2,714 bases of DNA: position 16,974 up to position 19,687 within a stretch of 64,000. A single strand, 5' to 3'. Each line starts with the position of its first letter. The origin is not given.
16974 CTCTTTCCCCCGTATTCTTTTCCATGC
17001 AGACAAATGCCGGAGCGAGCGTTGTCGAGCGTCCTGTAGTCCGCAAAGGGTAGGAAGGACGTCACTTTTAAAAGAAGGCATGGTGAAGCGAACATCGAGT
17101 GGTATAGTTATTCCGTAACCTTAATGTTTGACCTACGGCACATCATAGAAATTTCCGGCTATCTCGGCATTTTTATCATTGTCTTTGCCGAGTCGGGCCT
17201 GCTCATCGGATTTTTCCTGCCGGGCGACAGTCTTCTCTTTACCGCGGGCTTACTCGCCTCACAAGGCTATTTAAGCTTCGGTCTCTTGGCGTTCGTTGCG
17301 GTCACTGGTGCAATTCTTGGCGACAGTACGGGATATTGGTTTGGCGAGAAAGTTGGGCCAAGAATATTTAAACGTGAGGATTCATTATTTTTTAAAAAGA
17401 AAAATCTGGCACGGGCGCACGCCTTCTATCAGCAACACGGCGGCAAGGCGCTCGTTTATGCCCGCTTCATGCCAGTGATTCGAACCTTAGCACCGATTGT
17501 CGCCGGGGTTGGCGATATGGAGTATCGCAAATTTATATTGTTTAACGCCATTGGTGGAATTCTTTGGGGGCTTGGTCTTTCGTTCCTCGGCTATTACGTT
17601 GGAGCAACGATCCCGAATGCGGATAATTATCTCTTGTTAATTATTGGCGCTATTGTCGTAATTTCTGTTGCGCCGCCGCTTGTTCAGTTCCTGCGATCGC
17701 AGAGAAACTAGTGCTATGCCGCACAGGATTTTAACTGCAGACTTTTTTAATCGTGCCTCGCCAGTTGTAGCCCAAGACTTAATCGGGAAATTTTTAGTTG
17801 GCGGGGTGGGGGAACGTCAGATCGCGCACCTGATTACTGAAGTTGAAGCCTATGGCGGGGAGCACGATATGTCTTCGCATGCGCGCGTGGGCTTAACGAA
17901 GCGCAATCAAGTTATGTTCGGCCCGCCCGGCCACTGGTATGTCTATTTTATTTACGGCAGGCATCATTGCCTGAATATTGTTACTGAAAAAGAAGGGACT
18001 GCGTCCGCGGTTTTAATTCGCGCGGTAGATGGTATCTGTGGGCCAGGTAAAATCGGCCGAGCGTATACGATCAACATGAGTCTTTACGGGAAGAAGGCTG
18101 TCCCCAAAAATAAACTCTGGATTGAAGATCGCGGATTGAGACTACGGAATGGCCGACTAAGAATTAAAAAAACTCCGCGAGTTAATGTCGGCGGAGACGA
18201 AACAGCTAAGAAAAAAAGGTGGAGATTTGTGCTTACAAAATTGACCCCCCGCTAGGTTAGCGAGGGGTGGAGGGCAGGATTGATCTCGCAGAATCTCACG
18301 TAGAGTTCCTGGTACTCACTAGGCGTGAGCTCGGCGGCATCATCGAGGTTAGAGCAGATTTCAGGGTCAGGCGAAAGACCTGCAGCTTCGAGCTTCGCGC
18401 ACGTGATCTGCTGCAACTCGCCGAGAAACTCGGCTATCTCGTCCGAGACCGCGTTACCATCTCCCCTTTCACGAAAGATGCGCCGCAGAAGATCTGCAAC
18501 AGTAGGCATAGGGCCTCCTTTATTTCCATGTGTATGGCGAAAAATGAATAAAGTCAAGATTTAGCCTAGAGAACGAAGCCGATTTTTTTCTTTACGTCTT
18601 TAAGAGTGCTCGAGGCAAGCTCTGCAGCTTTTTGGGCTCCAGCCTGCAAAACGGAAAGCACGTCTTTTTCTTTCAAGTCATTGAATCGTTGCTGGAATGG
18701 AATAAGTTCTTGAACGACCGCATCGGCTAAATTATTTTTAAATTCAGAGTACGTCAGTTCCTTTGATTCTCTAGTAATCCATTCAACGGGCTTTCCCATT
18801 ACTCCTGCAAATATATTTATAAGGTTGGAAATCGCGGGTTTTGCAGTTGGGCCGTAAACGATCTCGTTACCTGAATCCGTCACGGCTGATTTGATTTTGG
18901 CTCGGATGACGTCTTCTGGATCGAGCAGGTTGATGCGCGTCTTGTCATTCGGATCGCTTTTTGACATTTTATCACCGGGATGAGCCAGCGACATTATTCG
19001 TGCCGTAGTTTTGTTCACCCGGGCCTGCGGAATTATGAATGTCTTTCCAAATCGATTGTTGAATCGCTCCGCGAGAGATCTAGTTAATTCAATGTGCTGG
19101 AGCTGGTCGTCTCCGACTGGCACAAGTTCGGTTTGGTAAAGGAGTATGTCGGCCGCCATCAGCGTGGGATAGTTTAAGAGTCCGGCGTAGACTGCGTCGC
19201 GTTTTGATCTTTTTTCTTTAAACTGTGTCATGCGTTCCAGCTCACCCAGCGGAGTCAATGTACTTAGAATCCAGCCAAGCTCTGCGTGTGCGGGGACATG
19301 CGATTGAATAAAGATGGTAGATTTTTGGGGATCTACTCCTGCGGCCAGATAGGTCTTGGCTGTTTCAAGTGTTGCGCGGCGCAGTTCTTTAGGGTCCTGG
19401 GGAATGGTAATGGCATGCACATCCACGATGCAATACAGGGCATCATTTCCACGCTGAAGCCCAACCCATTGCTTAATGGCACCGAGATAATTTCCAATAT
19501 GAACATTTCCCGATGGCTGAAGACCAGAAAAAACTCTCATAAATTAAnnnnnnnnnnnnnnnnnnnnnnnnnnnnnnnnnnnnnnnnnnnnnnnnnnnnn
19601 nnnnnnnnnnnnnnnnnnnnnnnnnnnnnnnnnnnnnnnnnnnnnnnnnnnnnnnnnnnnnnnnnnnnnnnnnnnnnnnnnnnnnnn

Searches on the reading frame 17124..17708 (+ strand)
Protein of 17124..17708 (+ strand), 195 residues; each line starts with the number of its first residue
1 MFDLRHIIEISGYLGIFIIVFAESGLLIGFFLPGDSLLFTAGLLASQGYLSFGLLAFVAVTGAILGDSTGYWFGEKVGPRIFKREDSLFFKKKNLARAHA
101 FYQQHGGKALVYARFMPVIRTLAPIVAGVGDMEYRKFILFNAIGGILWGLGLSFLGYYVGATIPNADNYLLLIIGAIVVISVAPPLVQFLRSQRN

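Call 55: search_protein_families(library=pfam, proteins=[window:17124-17708:+], max_evalue=0.001)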
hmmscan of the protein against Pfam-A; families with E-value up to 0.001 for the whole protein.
window:17124-17708:+ (195 aa): 1 family
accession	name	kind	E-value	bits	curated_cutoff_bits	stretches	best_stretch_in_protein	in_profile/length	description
PF09335.16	VTT_dom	-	4.1e-21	76.1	33.9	1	32-157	1-122/123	VTT domain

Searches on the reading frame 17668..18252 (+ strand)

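Call 55: search_protein_families(library=pfam, proteins=[window:17668-18252:+], max_evalue=0.001)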
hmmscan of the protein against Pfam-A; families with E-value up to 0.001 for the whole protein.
window:17668-18252:+ (195 aa): 1 family
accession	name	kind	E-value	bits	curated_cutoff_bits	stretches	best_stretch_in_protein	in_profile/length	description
PF02245.21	Pur_DNA_glyco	-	1.5e-45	155.2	27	2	25-121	1-95/181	Methylpurine-DNA glycosylase (MPG)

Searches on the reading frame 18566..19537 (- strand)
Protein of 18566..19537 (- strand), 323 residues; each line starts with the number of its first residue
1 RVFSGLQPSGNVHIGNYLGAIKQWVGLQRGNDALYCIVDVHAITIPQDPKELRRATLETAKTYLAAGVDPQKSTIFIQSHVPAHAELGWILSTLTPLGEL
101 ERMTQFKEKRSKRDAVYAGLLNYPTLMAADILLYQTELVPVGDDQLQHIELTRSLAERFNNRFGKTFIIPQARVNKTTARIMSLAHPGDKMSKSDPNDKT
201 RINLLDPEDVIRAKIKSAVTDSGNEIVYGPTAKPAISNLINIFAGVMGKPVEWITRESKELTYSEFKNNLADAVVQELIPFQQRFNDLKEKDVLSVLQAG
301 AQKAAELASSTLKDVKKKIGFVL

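Call 55: search_protein_families(library=pfam, proteins=[window:18566-19537:-], max_evalue=0.001)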
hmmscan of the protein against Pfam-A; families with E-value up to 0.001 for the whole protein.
window:18566-19537:- (323 aa): 1 family
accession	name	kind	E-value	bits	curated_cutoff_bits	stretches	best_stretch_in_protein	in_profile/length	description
PF00579.31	tRNA-synt_1b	-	3.2e-77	260.2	21.1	1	1-276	7-289/292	tRNA synthetases class I (W and Y)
